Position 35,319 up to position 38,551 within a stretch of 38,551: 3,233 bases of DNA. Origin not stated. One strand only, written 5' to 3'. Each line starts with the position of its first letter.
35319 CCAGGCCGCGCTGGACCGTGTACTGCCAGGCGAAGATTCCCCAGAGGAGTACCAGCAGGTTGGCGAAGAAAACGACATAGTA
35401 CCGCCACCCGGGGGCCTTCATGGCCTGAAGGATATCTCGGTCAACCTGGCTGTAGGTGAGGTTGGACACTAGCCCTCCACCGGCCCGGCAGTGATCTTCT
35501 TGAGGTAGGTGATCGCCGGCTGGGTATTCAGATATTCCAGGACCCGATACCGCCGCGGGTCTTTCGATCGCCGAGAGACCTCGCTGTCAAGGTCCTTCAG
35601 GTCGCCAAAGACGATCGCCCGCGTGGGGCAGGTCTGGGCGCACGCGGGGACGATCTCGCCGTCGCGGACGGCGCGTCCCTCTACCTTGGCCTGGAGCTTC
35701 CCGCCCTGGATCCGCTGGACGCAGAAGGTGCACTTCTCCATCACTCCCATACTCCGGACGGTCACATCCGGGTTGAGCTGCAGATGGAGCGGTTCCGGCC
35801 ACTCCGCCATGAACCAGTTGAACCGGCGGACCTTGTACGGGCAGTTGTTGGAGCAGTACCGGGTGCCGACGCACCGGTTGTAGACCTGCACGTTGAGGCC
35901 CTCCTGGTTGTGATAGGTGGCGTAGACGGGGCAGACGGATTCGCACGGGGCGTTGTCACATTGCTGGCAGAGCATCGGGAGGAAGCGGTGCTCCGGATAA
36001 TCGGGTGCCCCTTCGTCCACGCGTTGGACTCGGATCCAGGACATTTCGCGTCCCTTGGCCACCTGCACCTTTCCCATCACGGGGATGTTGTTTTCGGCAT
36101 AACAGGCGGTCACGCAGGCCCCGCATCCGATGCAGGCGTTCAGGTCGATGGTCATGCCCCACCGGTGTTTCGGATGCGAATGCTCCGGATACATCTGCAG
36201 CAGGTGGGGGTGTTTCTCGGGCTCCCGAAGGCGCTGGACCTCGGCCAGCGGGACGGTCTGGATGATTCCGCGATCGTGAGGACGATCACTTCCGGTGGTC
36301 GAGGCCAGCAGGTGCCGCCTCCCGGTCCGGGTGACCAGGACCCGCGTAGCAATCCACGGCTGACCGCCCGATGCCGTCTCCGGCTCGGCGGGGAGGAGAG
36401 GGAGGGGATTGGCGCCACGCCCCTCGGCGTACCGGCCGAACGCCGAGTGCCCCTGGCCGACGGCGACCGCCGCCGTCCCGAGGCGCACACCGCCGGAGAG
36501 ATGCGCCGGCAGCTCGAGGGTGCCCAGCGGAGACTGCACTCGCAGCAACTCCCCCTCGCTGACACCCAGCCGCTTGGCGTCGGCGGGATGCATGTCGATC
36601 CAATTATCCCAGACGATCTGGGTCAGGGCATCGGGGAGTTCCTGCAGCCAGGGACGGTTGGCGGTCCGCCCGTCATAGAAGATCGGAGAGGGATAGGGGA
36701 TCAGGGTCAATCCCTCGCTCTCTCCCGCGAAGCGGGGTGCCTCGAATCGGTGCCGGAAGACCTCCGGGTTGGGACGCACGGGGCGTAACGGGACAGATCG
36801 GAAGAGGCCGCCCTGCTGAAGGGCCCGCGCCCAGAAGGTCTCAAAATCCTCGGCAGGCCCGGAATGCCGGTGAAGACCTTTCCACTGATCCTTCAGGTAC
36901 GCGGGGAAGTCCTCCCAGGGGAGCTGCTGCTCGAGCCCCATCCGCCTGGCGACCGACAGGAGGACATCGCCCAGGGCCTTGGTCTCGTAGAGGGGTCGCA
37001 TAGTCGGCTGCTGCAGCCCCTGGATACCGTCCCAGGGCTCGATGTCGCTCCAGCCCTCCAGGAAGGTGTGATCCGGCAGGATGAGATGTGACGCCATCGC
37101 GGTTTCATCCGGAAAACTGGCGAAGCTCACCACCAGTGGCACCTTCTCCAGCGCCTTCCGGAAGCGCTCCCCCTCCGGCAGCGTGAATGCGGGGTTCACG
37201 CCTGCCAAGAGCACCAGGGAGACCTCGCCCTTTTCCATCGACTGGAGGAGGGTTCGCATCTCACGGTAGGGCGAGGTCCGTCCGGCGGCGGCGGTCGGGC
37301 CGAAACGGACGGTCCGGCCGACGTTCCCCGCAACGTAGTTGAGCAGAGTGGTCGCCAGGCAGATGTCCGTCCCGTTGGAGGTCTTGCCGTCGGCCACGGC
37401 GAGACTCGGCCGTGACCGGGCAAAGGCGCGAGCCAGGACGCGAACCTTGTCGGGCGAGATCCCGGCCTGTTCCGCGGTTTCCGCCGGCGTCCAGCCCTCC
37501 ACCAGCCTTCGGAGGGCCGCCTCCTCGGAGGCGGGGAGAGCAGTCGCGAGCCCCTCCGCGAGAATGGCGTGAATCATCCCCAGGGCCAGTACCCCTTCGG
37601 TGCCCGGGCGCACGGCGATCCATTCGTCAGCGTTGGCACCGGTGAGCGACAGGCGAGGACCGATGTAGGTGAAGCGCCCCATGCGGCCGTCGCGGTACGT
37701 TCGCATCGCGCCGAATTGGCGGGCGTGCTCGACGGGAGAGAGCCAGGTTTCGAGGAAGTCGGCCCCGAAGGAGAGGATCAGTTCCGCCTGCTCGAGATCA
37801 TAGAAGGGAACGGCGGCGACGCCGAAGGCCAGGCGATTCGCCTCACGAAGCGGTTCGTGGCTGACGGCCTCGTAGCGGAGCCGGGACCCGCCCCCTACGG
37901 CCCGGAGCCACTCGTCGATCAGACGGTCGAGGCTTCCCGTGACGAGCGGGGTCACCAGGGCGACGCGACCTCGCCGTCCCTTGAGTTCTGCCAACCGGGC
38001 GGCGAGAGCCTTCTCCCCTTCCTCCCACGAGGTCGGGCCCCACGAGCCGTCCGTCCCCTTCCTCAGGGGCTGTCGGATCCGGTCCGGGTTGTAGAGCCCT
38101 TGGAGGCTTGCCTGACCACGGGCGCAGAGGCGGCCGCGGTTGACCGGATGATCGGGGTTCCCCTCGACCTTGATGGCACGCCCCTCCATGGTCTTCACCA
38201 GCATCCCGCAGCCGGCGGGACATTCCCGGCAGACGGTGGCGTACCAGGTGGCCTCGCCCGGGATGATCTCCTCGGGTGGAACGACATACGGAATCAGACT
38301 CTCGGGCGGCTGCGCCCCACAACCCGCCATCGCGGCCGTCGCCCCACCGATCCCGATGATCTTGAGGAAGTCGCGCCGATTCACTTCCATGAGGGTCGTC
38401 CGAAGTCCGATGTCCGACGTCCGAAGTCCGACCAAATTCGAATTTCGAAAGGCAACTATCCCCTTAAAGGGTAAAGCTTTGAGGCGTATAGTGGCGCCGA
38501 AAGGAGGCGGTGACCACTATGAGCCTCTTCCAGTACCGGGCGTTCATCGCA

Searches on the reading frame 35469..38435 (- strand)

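Call 7: search_protein_families(library=ncbifam, proteins=[window:35469-38435:-], max_evalue=0.00001)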
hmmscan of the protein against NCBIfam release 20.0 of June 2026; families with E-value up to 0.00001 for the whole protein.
window:35469-38435:- (988 aa): 35 families (the best 25 are shown)
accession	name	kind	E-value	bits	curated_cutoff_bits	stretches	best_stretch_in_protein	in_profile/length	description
NF041783.2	mnquin_red_QrcB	equivalog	1e-92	311.5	440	1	59-703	47-694/695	menaquinone reductase molybdopterin-binding-like subunit QrcB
NF041782.1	mnquin_red_QrcC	equivalog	2.2e-69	233.8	400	1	759-980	1-227/239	menaquinone reductase iron-sulfur cluster-binding subunit QrcC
NF012032.0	PRK15488.1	equivalog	6.7e-57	193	694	3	16-354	1-333/759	thiosulfate reductase PhsA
NF041714.1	arsenate_red_ArrA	equivalog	3.7e-50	170.9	1600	2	16-296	1-286/848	arsenate respiratory reductase molybdopterin-containing subunit ArrA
NF045797.1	DsrO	equivalog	4.9e-46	157.1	200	1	750-978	35-234/235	sulfate reduction electron transfer complex DsrMKJOP subunit DsrO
TIGR01591.1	Fdh-alpha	equivalog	1.1e-40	139.4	666.25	2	67-375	1-314/672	formate dehydrogenase subunit alpha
TIGR02166.1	dmsA_ynfE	subfamily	3.8e-32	111.2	777.7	1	18-296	1-289/794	DMSO/selenate family reductase complex A subunit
TIGR03149.1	cyt_nit_nrfC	equivalog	1.1e-31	110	377.6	2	747-873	27-145/225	cytochrome c nitrite reductase Fe-S protein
NF011569.0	PRK14993.1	equivalog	5.3e-31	107.9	416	1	751-873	36-150/244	tetrathionate reductase subunit TtrB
NF041715.1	arsenate_red_ArrB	equivalog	9.1e-31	107.2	450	2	758-873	2-107/233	arsenate respiratory reductase iron-sulfur subunit ArrB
NF047855.1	AssmNtatRedNasC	equivalog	3.1e-28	98.5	1100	2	63-160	19-117/708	assimilatory nitrate reductase catalytic subunit NasC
TIGR01553.1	formate-DH-alph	equivalog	2.3e-25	88.6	814.2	1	18-294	2-292/1009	formate dehydrogenase-N subunit alpha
NF038355.1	FDH3_beta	equivalog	7.2e-21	75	240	1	762-956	6-174/180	formate dehydrogenase FDH3 subunit beta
NF008134.0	PRK10882.1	equivalog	1e-19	70.8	263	1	755-959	35-221/329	hydrogenase 2 operon protein HybA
TIGR02951.1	DMSO_dmsB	equivalog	7.9e-18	65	214.1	1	759-873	2-115/161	DMSO/selenate family reductase complex B subunit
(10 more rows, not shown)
